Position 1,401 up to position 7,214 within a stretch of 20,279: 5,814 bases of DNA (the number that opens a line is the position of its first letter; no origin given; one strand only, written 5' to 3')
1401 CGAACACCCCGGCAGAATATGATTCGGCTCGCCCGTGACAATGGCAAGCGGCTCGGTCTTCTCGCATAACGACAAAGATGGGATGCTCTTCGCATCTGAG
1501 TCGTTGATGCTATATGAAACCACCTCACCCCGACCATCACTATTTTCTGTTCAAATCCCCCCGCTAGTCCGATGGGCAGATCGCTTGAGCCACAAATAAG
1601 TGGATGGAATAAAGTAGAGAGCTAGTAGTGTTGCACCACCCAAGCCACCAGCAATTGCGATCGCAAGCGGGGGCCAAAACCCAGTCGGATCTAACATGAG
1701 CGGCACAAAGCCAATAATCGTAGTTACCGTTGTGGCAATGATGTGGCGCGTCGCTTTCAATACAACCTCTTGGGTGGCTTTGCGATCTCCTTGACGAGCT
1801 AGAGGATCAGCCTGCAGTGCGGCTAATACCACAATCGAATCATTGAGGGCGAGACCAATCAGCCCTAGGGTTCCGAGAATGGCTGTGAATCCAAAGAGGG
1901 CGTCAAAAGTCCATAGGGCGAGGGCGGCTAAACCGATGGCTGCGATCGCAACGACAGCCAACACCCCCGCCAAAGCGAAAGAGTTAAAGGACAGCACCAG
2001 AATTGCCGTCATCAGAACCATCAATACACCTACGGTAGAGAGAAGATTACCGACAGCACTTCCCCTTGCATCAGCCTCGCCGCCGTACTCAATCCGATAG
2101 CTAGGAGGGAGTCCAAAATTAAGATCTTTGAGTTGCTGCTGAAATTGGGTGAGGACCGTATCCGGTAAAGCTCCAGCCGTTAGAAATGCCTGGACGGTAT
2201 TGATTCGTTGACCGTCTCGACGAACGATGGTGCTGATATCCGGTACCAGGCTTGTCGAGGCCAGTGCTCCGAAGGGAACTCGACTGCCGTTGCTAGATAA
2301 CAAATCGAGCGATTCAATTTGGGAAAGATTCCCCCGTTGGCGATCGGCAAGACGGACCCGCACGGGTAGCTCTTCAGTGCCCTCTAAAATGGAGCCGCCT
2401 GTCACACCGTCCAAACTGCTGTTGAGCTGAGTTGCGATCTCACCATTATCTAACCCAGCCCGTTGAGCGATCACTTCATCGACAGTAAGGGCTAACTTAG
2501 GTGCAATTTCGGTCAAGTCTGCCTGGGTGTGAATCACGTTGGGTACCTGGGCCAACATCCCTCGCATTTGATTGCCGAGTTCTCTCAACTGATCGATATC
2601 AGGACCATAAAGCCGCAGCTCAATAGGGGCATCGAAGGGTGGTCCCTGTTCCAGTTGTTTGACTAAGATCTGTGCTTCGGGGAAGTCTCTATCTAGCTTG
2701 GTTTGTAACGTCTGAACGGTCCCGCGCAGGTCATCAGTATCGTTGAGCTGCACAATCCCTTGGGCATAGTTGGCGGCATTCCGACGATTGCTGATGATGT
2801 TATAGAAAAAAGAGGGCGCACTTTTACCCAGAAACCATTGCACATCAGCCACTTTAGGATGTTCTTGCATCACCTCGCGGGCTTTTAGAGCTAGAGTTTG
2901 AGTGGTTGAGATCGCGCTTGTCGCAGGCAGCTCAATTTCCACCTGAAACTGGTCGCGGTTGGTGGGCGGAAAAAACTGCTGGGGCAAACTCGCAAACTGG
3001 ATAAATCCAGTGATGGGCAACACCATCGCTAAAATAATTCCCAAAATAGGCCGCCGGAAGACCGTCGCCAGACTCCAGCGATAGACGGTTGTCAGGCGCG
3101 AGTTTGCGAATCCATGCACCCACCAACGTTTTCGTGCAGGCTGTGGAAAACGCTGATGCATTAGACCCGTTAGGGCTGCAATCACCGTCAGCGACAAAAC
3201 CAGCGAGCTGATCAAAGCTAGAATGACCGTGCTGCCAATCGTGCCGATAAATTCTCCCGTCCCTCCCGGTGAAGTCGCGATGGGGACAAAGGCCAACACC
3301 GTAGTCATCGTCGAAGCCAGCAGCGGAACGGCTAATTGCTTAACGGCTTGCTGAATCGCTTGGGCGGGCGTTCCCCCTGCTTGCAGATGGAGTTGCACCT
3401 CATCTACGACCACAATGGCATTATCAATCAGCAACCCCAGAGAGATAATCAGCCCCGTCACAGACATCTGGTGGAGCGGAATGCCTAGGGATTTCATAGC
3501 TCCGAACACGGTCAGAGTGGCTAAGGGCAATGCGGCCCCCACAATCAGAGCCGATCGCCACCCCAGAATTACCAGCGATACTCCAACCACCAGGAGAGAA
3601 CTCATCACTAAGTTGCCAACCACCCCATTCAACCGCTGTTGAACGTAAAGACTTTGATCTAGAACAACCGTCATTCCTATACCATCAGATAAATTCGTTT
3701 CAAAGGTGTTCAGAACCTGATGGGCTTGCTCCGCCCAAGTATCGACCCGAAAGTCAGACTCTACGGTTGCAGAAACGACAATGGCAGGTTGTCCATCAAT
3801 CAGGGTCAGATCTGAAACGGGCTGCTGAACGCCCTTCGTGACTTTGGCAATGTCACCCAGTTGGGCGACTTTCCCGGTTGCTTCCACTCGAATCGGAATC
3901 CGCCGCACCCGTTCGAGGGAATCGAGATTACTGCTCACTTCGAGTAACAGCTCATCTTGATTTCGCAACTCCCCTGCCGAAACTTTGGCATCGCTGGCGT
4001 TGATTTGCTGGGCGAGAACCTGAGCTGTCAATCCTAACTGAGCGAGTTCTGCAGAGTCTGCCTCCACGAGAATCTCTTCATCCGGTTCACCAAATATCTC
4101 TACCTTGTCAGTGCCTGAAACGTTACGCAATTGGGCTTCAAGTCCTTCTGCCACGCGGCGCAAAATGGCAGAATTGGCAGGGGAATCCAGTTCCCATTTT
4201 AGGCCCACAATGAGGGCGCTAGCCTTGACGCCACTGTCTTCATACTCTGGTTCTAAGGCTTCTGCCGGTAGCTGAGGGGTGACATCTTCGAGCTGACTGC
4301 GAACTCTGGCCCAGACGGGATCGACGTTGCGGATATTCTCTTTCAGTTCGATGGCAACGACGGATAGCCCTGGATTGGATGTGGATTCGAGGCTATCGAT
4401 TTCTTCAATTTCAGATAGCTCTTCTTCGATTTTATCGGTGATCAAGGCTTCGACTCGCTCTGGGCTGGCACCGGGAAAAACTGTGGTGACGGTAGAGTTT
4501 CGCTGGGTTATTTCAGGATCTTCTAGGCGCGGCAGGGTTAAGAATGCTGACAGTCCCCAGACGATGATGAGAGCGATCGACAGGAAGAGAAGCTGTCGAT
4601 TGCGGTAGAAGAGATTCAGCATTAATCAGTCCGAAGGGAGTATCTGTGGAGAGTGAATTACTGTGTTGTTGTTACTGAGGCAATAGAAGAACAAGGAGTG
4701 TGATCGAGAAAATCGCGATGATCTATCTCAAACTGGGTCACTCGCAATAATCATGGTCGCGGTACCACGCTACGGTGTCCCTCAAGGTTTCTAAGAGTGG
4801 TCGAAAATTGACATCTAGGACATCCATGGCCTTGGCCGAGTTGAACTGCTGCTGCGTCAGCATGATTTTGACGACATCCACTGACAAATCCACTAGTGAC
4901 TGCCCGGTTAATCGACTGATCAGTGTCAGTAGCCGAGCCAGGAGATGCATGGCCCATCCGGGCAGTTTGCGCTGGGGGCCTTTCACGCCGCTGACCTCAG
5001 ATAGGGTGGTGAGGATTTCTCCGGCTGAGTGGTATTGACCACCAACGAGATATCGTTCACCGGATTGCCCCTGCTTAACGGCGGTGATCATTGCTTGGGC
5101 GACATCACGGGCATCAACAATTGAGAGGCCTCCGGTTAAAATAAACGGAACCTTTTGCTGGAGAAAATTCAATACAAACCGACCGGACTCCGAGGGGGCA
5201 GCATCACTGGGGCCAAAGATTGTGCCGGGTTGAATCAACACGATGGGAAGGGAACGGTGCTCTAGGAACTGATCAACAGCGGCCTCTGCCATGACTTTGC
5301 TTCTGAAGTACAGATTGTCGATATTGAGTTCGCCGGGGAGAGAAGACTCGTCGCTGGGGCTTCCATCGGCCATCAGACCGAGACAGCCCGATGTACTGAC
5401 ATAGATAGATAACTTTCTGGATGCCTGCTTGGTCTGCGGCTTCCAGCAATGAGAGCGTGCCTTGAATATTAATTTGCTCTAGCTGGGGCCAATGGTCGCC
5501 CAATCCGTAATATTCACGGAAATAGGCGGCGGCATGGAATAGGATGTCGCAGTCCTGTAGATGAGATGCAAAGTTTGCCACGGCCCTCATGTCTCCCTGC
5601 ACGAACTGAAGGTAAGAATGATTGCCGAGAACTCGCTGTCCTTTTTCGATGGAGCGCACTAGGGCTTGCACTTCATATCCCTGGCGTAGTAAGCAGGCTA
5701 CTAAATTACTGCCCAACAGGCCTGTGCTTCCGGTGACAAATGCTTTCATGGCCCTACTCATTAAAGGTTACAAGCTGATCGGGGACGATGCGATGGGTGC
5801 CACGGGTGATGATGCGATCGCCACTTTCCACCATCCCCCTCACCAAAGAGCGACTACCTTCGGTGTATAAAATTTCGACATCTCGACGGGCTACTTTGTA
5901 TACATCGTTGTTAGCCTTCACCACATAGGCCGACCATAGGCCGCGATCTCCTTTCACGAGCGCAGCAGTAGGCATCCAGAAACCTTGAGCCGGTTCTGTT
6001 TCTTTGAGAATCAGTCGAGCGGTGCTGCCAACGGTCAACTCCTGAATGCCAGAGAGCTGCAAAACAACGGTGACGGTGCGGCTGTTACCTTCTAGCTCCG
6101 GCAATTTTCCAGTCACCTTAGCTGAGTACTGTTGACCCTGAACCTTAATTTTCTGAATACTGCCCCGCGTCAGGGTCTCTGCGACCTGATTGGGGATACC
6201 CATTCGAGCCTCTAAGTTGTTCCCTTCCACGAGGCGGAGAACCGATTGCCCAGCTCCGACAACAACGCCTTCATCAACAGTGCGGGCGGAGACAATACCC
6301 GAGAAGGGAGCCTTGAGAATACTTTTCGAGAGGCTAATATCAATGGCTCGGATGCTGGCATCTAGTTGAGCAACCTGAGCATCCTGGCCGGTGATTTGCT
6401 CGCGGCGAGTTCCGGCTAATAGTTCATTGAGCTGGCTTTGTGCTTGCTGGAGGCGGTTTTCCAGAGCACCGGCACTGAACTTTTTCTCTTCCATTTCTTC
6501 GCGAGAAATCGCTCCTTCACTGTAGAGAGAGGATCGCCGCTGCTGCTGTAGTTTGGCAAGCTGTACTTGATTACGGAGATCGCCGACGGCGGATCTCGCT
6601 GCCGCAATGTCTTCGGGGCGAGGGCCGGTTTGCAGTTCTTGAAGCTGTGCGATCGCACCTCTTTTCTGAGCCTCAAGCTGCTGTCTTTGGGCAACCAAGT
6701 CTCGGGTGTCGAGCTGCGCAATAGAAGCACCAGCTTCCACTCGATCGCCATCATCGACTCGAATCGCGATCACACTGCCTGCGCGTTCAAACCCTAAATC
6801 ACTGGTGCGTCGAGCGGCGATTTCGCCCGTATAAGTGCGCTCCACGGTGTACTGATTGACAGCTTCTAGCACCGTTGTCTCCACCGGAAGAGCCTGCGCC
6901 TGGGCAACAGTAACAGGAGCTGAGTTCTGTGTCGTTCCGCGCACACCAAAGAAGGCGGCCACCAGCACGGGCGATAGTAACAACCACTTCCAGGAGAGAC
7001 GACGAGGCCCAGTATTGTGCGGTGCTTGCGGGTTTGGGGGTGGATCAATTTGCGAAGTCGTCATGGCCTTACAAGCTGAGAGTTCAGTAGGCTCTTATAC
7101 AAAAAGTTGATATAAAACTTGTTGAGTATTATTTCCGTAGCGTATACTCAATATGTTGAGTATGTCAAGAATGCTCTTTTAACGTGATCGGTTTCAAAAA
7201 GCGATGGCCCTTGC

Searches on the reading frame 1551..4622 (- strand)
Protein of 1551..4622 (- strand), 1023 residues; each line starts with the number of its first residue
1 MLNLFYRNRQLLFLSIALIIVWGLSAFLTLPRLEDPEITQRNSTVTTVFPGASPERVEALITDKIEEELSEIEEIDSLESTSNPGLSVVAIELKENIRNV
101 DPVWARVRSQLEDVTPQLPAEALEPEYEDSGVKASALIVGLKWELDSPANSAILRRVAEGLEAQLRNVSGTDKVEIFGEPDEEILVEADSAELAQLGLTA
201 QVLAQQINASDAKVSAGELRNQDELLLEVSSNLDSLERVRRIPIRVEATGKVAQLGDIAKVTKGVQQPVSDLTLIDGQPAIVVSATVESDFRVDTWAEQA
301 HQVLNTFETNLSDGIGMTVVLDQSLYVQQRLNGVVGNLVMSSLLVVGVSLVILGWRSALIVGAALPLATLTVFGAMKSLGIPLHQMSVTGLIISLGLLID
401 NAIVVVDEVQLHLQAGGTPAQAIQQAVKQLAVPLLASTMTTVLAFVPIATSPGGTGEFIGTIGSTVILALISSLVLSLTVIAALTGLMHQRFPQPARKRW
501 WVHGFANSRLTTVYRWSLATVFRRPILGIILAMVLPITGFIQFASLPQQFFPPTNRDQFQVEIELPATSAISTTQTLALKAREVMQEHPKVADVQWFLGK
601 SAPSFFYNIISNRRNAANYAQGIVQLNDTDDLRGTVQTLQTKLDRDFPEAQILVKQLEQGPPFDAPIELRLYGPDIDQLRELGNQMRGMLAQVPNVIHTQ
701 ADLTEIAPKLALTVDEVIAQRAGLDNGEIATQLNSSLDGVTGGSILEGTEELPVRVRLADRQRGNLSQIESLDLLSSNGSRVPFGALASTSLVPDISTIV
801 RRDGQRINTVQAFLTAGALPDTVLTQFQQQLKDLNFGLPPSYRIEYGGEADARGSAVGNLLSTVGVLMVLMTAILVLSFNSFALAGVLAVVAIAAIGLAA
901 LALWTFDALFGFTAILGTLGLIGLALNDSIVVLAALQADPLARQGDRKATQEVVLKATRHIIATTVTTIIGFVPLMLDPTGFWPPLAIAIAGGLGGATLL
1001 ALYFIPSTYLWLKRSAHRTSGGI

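Call 9: search_protein_families(library=pfam, proteins=[window:1551-4622:-], max_evalue=0.01)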
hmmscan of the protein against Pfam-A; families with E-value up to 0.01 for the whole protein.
window:1551-4622:- (1023 aa): 3 families
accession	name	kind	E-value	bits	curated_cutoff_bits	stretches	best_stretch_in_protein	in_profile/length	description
PF00873.25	ACR_tran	-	2.8e-151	505.8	28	1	1-1012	1-1020/1021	AcrB/AcrD/AcrF family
PF02355.23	SecD_SecF_C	-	9.4e-08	32.1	20.5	2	862-1012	35-186/189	Protein export membrane protein SecD/SecF, C-terminal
PF03176.21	MMPL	-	0.0021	17.5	20.5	1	360-501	176-319/333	MMPL family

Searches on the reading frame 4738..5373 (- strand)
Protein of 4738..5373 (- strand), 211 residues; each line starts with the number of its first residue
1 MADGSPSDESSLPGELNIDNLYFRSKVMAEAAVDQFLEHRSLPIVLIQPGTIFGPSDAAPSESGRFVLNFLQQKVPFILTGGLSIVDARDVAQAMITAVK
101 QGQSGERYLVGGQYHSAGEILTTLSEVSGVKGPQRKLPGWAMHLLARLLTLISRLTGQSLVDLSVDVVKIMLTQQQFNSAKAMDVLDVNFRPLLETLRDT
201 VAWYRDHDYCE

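Call 9: search_protein_families(library=pfam, proteins=[window:4738-5373:-], max_evalue=0.01)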
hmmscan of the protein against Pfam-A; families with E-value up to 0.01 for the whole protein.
window:4738-5373:- (211 aa): 2 families
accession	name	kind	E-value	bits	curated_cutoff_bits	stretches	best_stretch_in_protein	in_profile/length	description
PF01370.27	Epimerase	-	1.7e-08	34.6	20.9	1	5-111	125-240/240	NAD dependent epimerase/dehydratase family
PF07993.18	NAD_binding_4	-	0.0001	22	20.1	1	16-70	171-225/258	Male sterility protein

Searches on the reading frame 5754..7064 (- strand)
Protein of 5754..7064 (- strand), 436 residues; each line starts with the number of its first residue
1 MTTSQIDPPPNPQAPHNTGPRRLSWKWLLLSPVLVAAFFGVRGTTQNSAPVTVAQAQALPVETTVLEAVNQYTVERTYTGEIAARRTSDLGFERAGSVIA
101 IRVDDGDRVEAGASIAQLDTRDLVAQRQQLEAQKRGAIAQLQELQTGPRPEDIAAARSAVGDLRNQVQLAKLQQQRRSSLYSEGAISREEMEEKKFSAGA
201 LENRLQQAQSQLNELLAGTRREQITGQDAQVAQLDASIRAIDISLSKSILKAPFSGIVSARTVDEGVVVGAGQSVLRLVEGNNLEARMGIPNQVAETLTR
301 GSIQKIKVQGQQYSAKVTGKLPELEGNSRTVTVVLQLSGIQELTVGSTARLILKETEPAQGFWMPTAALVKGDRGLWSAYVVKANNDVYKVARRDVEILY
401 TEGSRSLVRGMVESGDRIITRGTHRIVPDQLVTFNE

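Call 9: search_protein_families(library=pfam, proteins=[window:5754-7064:-], max_evalue=0.01)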
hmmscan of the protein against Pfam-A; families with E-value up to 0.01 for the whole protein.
window:5754-7064:- (436 aa): 3 families
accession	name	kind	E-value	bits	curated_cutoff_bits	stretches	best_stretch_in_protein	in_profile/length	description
PF16576.10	HlyD_D23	-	2e-10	40.8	30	1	85-337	17-201/214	Barrel-sandwich domain of CusB or HlyD membrane-fusion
PF13437.12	HlyD_3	-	6.6e-10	40.1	22.2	1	250-340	2-96/106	HlyD family secretion protein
PF00364.28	Biotin_lipoyl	-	0.0013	19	22.1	0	94-118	49-73/73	Biotin-requiring enzyme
